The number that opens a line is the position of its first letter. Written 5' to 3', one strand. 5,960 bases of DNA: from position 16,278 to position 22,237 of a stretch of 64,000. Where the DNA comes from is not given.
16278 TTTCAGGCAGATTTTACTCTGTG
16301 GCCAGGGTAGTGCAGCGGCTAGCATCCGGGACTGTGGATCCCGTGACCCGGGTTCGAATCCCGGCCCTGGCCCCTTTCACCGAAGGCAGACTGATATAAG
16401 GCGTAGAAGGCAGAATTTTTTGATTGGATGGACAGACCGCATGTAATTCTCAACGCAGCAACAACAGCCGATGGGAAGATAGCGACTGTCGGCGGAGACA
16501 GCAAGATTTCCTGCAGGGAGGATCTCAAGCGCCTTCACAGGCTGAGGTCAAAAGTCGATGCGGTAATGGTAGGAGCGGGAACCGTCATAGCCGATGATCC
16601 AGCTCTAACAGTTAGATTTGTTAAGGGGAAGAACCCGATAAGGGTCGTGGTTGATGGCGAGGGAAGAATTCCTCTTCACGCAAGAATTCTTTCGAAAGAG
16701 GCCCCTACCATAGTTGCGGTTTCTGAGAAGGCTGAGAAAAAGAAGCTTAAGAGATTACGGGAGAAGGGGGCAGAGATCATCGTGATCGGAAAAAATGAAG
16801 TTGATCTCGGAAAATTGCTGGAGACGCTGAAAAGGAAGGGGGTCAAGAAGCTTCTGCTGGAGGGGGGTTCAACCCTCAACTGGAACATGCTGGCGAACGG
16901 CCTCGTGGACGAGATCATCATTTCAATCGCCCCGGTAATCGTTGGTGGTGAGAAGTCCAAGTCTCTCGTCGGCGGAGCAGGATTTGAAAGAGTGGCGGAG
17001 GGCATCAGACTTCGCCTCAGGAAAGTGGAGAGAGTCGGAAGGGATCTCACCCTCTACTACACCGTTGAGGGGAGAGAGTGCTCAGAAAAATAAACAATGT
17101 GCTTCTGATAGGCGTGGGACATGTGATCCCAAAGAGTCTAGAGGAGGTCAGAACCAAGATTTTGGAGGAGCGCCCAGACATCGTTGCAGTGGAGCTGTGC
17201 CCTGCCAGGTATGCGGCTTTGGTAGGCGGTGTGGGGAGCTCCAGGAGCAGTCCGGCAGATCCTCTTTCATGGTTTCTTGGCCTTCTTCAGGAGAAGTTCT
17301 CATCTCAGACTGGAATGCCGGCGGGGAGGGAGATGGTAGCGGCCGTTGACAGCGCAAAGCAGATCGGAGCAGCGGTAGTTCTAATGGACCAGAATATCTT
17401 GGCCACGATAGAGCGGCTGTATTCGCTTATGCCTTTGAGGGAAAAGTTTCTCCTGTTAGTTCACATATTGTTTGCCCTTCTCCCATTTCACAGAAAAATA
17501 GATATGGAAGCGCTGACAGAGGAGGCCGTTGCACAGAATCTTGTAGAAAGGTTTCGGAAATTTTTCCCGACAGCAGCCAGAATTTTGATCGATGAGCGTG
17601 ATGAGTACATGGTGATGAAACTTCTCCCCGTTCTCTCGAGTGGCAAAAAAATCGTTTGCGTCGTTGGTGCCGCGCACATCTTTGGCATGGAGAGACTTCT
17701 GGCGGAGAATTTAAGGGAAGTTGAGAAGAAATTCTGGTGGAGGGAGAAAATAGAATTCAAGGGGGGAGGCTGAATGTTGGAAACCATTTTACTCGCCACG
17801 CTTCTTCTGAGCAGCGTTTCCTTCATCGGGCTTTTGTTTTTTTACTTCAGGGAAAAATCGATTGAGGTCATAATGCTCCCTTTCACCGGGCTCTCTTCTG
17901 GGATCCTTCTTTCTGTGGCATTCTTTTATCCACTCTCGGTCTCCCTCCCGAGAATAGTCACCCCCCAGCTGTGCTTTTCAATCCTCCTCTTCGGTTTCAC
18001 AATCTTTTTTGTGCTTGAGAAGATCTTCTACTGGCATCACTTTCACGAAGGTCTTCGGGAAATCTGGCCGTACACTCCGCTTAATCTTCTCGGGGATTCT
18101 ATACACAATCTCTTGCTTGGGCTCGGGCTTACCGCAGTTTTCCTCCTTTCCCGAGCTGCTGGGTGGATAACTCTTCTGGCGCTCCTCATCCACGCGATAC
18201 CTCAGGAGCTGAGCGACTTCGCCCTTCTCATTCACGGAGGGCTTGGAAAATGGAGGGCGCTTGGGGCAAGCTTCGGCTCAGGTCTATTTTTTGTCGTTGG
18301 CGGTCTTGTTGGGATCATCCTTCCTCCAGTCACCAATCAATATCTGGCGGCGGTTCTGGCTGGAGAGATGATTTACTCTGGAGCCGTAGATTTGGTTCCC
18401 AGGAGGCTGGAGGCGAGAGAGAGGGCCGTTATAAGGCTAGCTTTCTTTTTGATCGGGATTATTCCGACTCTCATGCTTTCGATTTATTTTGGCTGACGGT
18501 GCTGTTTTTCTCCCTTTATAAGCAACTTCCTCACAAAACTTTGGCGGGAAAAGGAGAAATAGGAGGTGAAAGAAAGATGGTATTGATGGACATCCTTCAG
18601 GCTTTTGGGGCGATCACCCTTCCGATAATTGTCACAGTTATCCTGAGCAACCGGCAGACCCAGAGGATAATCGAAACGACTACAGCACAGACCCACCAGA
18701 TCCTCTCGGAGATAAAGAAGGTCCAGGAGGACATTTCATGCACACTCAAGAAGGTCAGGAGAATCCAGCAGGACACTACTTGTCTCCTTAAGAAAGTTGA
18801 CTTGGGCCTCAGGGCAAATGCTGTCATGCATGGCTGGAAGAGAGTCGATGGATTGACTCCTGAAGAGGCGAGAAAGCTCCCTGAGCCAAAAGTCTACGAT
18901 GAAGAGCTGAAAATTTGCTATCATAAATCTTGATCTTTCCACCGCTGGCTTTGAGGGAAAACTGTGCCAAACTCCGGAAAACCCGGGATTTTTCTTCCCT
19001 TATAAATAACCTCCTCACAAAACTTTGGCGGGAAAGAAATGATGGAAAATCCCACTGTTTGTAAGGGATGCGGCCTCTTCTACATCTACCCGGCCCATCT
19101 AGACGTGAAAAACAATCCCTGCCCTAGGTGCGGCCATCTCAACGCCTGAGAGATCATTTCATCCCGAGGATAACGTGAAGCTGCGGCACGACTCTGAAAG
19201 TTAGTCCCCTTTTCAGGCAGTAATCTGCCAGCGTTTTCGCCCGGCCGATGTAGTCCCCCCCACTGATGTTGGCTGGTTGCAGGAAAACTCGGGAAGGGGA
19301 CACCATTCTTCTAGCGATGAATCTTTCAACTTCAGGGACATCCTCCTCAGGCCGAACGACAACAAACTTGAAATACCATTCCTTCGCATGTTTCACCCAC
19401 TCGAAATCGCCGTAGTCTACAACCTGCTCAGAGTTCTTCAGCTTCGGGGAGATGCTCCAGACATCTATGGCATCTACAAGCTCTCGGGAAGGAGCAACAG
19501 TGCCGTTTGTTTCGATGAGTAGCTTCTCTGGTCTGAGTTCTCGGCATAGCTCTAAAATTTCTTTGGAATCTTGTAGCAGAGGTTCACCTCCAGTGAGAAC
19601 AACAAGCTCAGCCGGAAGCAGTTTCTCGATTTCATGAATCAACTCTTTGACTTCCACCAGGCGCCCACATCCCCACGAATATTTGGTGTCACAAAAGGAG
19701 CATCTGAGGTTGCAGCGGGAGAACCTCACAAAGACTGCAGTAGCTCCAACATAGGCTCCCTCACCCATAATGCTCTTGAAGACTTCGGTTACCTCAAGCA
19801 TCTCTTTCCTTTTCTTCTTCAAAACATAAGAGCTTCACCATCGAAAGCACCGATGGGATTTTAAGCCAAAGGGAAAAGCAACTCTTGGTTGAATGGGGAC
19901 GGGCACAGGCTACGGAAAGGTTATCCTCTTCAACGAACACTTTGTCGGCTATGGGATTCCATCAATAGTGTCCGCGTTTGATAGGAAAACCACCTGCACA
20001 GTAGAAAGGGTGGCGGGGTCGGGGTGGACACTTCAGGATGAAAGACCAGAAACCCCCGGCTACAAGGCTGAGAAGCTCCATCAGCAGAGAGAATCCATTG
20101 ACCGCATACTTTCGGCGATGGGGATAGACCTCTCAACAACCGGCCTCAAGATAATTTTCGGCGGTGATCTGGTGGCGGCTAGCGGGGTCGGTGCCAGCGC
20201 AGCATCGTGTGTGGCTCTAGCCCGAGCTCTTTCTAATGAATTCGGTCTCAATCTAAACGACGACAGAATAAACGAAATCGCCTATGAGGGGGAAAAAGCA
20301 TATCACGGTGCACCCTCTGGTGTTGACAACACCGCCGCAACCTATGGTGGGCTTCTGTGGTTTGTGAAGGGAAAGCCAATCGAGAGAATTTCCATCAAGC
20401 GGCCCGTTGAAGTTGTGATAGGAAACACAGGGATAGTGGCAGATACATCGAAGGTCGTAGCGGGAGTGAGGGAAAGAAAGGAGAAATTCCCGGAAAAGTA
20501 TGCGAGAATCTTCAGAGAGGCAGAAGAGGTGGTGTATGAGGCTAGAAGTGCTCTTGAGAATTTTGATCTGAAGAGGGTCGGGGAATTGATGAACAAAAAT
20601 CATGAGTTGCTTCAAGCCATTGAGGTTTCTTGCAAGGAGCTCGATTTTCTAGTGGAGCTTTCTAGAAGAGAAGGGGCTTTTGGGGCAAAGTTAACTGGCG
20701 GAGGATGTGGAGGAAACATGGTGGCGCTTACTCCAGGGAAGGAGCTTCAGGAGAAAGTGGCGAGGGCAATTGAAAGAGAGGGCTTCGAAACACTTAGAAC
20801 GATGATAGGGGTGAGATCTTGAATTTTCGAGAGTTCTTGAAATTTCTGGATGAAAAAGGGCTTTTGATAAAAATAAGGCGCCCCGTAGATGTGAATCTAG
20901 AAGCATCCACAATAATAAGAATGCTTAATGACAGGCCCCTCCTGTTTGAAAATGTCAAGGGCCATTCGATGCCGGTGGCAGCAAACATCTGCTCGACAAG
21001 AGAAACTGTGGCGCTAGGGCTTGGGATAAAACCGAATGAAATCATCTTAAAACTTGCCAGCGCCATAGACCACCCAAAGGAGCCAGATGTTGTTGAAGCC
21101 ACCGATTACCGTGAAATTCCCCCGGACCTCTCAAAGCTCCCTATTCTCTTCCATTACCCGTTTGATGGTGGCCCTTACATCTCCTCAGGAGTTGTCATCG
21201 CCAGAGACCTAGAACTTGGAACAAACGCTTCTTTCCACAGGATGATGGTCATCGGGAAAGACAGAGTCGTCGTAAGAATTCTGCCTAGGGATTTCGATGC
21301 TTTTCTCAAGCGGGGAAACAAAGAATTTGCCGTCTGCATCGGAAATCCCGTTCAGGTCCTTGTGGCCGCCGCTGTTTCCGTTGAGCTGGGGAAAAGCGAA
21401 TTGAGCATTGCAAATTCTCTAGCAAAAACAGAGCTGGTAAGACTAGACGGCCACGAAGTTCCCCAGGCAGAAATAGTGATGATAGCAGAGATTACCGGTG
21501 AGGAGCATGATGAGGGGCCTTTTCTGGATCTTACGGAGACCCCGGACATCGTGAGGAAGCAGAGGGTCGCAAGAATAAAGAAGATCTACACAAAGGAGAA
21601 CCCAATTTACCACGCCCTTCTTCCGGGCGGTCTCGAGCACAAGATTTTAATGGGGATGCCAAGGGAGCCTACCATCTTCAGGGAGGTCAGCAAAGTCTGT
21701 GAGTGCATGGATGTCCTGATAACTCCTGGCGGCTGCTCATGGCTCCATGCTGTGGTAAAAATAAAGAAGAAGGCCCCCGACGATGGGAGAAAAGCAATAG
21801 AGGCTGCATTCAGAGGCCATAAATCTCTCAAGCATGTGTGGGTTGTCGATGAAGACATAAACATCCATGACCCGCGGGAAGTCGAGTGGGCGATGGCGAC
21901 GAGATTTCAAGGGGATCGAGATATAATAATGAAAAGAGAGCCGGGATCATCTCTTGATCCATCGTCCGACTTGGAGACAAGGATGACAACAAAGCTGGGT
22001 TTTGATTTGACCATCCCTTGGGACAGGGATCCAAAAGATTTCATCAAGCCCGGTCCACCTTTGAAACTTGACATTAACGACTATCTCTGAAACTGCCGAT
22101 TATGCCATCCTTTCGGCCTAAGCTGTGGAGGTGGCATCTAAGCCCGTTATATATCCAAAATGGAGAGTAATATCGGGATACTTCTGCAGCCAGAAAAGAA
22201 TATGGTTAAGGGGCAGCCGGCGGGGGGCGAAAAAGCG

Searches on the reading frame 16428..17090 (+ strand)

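Call 44: search_protein_families(library=pfam, proteins=[window:16428-17090:+], max_evalue=0.0001)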
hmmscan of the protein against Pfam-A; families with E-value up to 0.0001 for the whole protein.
window:16428-17090:+ (221 aa): 1 family
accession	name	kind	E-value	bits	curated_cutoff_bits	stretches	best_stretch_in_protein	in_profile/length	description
PF01872.23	RibD_C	-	4.7e-61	206.5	24.1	1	4-208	1-196/197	RibD C-terminal domain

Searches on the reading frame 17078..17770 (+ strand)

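Call 44: search_protein_families(library=pfam, proteins=[window:17078-17770:+], max_evalue=0.0001)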
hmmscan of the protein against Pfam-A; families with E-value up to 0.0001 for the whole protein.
window:17078-17770:+ (231 aa): 1 family
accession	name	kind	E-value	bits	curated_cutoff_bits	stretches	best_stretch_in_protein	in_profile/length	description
PF01963.22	TraB_PrgY_gumN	-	4.8e-19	69.7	26.8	1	8-209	12-252/263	TraB/PrgY/gumN family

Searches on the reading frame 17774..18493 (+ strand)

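Call 44: search_protein_families(library=pfam, proteins=[window:17774-18493:+], max_evalue=0.0001)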
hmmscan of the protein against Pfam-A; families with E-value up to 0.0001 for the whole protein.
window:17774-18493:+ (240 aa): 1 family
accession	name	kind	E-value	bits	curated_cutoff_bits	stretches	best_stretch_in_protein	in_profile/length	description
PF02535.28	Zip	-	2e-17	63.9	35.1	1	103-230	180-317/323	ZIP Zinc transporter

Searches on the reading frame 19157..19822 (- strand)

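Call 44: search_protein_families(library=pfam, proteins=[window:19157-19822:-], max_evalue=0.0001)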
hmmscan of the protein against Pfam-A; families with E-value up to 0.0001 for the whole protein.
window:19157-19822:- (222 aa): 2 families
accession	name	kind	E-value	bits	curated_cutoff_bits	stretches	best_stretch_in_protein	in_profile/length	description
PF04055.27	Radical_SAM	-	1.8e-13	51.4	29.5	1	34-118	4-96/166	Radical SAM superfamily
PF13353.11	Fer4_12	-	2.7e-06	28.2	22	1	28-109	6-93/137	4Fe-4S single cluster domain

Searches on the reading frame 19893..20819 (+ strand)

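Call 44: search_protein_families(library=pfam, proteins=[window:19893-20819:+], max_evalue=0.0001)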
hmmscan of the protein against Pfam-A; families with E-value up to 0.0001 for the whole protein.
window:19893-20819:+ (309 aa): 2 families
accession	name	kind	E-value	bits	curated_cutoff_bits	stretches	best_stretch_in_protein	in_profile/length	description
PF08544.19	GHMP_kinases_C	-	3.6e-15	56.6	21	1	218-296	2-82/85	GHMP kinases C terminal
PF00288.32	GHMP_kinases_N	-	9.9e-15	55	22.3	1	73-153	11-87/87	GHMP kinases N terminal domain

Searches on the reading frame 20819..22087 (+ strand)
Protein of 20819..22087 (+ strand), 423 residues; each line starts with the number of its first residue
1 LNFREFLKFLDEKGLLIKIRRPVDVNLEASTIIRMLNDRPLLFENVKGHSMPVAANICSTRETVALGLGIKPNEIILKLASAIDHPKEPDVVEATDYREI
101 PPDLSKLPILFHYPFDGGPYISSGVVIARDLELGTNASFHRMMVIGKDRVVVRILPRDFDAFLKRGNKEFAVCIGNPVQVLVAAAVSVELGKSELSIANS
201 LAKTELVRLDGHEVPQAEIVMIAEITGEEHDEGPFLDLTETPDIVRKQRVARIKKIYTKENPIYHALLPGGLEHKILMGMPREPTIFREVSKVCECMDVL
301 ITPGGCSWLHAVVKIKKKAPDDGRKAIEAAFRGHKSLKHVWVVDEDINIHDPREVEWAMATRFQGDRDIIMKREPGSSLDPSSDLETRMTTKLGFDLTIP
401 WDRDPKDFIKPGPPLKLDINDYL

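Call 45: search_protein_families(library=pfam, proteins=[window:20819-22087:+], max_evalue=0.0001)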
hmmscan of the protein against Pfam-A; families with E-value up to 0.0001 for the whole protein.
window:20819-22087:+ (423 aa): 3 families
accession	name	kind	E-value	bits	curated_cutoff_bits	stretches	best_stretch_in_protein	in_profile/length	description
PF01977.22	UbiD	-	9.9e-42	142.9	23.3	1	99-271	18-205/206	3-octaprenyl-4-hydroxybenzoate carboxy-lyase Rift-related domain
PF20696.2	UbiD_C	-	2.4e-31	108.8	24.2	1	276-396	2-126/127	3-octaprenyl-4-hydroxybenzoate carboxy-lyase C-terminal domain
PF20695.2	UbiD_N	-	2.8e-20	72.6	24.3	1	7-82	1-77/78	3-octaprenyl-4-hydroxybenzoate carboxy-lyase N-terminal domain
